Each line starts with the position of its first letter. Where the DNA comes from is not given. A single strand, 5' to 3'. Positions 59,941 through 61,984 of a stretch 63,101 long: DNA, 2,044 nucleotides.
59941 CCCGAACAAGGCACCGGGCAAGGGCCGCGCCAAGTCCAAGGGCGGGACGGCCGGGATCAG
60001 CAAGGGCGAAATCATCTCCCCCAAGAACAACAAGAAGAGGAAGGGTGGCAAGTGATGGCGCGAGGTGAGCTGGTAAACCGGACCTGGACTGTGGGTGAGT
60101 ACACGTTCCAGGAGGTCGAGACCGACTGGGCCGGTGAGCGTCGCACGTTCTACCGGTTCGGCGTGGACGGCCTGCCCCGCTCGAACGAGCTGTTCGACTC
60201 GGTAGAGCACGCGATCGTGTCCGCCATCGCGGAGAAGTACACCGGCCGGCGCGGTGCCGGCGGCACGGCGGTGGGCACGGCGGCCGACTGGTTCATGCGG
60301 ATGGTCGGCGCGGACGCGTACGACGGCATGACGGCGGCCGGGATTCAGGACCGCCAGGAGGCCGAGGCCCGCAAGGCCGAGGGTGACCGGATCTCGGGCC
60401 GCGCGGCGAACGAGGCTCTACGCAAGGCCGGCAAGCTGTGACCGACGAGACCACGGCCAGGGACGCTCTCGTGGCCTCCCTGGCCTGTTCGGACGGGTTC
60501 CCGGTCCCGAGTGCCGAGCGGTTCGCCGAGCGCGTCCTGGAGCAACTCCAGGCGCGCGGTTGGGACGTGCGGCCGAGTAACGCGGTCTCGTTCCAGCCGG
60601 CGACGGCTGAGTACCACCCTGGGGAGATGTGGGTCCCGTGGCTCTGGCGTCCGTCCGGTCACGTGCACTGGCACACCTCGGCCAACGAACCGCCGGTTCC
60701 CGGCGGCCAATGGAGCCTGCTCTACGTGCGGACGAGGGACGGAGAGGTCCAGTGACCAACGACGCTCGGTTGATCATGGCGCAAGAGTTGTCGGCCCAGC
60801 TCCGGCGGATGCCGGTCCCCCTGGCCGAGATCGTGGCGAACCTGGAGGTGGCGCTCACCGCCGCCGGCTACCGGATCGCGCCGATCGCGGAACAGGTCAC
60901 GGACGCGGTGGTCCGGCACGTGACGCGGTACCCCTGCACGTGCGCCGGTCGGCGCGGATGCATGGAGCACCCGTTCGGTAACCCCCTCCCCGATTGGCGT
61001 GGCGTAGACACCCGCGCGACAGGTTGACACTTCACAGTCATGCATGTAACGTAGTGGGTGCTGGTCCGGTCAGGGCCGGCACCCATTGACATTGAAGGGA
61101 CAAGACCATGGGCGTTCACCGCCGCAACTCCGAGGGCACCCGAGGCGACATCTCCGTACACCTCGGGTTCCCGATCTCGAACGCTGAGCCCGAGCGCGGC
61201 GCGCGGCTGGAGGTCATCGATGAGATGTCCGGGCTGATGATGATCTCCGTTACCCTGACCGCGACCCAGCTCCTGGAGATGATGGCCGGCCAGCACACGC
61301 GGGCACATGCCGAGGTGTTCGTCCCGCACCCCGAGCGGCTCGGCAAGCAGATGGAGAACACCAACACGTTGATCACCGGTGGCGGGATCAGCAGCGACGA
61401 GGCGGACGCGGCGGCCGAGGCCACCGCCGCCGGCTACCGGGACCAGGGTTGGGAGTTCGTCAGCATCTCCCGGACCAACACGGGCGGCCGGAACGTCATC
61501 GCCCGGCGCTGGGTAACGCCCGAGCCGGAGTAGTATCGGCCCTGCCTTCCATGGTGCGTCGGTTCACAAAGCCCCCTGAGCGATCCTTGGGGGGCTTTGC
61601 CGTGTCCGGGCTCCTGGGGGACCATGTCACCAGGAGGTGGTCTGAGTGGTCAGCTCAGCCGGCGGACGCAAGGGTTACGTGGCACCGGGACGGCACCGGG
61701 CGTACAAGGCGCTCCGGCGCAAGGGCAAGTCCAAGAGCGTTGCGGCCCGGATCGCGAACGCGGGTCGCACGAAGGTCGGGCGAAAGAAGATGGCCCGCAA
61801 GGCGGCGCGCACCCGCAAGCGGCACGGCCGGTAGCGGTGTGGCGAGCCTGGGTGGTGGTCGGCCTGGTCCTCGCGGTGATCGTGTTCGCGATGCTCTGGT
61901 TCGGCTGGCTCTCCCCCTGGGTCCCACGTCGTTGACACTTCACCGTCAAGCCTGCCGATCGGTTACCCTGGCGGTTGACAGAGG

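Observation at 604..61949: Genome-wide 18-bp inverted repeat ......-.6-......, at promoters and also buried inside ORFs against codon bias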

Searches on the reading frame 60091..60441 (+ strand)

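Call 69: search_protein_families(library=pfam, proteins=[window:60091-60441:+], max_evalue=0.05)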
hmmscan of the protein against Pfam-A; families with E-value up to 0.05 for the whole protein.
window:60091-60441:+ (116 aa): 1 family
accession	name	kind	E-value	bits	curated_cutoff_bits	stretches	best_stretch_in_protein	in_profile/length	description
PF17494.7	DUF5429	-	0.027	15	27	1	34-63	10-39/76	Family of unknown function (DUF5429)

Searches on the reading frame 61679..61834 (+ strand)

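Call 69: search_protein_families(library=pfam, proteins=[window:61679-61834:+], max_evalue=0.05)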
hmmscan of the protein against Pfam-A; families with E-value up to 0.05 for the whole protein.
window:61679-61834:+ (51 aa): 1 family
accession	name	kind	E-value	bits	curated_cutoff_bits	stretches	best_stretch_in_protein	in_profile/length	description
PF23855.1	DUF7218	-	4.7e-09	36.7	27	1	6-36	9-42/47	Family of unknown function (DUF7218)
